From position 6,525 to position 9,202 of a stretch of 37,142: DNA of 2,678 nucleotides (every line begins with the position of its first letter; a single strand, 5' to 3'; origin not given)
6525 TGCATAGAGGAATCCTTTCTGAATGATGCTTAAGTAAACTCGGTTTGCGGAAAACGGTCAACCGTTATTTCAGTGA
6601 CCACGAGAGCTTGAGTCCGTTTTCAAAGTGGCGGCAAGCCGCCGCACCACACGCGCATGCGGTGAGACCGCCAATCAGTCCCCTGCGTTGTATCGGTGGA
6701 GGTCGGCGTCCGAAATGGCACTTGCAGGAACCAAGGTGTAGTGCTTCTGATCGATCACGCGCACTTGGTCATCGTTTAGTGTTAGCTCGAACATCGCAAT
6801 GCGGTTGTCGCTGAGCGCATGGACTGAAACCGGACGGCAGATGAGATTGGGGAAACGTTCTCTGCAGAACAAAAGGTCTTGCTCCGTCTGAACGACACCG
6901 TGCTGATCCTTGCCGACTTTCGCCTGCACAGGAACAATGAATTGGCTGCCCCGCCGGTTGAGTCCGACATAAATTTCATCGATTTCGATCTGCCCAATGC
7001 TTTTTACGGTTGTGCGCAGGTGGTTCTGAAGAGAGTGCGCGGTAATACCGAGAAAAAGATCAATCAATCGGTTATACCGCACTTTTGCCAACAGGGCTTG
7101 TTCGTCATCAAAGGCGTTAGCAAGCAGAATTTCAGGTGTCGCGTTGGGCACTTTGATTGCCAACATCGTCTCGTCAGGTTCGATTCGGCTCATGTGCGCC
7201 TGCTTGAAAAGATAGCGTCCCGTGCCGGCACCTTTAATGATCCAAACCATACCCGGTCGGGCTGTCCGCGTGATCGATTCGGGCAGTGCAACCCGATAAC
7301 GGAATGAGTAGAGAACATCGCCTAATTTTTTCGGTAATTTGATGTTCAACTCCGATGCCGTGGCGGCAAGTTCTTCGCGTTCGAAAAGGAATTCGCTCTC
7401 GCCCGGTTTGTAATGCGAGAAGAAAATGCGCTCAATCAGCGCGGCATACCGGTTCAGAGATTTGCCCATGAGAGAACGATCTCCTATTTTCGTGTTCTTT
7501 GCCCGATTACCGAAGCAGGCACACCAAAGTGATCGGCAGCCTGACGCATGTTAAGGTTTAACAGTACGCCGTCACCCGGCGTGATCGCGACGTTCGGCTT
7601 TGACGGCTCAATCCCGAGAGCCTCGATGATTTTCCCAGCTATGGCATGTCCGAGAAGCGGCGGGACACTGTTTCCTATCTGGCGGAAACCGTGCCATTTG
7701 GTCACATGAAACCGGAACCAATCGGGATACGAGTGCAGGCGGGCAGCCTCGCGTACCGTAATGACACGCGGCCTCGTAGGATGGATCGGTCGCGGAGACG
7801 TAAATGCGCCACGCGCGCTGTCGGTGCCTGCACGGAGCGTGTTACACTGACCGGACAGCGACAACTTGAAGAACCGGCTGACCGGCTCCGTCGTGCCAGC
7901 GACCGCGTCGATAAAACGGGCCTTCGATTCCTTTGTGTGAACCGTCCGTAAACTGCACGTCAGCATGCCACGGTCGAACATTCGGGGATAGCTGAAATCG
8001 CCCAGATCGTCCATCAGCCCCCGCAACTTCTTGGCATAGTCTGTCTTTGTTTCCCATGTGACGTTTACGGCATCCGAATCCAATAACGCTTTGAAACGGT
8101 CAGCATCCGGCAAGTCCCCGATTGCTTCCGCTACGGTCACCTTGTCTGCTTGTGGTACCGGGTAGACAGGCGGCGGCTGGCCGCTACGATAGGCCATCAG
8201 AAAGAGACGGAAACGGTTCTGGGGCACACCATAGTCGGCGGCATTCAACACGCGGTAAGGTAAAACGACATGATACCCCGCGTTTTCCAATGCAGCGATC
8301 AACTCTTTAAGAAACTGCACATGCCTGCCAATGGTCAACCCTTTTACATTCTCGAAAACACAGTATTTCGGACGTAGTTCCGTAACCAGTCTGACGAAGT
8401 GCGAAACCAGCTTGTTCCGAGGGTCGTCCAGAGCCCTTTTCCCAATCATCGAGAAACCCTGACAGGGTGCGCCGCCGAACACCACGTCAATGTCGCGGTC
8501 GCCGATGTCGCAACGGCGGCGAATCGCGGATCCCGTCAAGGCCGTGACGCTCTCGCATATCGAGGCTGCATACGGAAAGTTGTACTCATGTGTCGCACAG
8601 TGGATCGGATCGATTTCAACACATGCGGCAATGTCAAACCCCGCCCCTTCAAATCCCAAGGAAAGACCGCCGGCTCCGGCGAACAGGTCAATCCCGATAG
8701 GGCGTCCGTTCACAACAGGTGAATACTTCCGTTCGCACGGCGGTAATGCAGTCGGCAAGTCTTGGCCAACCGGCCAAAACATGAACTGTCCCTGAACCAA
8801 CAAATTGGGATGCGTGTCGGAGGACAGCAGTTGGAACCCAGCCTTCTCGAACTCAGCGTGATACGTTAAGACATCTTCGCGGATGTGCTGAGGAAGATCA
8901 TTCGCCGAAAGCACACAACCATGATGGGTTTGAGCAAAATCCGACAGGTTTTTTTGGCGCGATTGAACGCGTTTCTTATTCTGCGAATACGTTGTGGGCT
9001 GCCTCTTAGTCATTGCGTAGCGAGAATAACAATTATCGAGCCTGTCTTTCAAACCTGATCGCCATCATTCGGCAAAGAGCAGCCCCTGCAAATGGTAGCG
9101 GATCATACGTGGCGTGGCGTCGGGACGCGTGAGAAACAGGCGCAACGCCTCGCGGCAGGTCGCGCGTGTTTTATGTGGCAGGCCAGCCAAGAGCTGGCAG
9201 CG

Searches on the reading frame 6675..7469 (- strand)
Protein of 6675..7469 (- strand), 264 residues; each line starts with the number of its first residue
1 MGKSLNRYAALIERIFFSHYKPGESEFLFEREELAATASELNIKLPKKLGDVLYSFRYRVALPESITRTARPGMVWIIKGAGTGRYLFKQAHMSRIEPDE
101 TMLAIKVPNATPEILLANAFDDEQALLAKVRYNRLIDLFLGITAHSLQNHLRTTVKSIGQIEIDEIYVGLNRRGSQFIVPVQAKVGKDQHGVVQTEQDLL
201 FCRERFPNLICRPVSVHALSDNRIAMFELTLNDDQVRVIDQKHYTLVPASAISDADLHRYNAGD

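Call 100: search_solved_structures(query=window:6675-7469:-, max_evalue=0.01)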
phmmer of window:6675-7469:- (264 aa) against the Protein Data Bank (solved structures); distinct sequences matched with E-value up to 0.01: 0.

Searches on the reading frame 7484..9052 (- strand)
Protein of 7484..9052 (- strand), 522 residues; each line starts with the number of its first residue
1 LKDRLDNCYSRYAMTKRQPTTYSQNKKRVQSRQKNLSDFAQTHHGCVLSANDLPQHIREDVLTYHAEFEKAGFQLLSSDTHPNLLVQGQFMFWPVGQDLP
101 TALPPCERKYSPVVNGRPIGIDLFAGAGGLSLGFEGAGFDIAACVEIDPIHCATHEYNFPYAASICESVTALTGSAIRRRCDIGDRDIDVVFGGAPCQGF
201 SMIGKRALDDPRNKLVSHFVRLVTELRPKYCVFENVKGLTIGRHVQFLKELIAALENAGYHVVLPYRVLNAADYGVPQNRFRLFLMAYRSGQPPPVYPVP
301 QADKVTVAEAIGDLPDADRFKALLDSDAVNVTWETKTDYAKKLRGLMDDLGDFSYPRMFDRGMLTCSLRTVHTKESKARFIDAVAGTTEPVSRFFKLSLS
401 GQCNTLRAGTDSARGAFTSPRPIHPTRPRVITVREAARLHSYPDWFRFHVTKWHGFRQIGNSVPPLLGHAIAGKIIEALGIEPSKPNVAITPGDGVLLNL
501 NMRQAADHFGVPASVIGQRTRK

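Call 99: search_solved_structures(query=window:7484-9052:-, max_evalue=0.00001)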
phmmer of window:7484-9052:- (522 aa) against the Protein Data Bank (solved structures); distinct sequences matched with E-value up to 0.00001: 49.
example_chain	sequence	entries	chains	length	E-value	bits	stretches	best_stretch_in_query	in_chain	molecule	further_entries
3g7u_A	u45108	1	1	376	3.4e-74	253.4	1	121-471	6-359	Cytosine-specific methyltransferase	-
1dct_A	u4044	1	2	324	1.5e-35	125.8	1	121-317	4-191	PROTEIN (MODIFICATION METHYLASE HAEIII)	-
3ubt_Y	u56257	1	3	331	1.4e-34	122.7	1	121-317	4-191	Modification methylase HaeIII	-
3pt9_A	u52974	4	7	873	3.2e-25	91.8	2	121-300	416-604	DNA (cytosine-5)-methyltransferase 1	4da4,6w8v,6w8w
3pt6_A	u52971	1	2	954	4.1e-25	91.4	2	121-300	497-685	DNA (cytosine-5)-methyltransferase 1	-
5guv_A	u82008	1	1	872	4.5e-25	91.3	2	121-300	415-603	DNA (cytosine-5)-methyltransferase 1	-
5wy1_A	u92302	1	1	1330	8.1e-25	90.4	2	121-300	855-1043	DNA (cytosine-5)-methyltransferase 1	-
3av4_A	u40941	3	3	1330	8.1e-25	90.4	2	121-300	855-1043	DNA (cytosine-5)-methyltransferase 1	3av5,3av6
9v36_A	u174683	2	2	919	1.3e-24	89.8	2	120-300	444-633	DNA (cytosine-5)-methyltransferase 1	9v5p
6x9i_A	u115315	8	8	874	1.3e-24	89.8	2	120-300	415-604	DNA (cytosine-5)-methyltransferase 1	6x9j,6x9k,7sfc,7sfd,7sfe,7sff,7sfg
3pta_A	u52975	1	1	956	1.7e-24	89.4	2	120-300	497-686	DNA (cytosine-5)-methyltransferase 1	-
3swr_A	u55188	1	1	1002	1.9e-24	89.2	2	120-300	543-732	DNA (cytosine-5)-methyltransferase 1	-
4yoc_A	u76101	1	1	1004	1.9e-24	89.2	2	120-300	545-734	DNA (cytosine-5)-methyltransferase 1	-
7xi9_A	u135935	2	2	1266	3e-24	88.6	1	120-300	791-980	DNA (cytosine-5)-methyltransferase 1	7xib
8xqc_A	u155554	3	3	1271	3e-24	88.6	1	120-300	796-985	DNA (cytosine-5)-methyltransferase 1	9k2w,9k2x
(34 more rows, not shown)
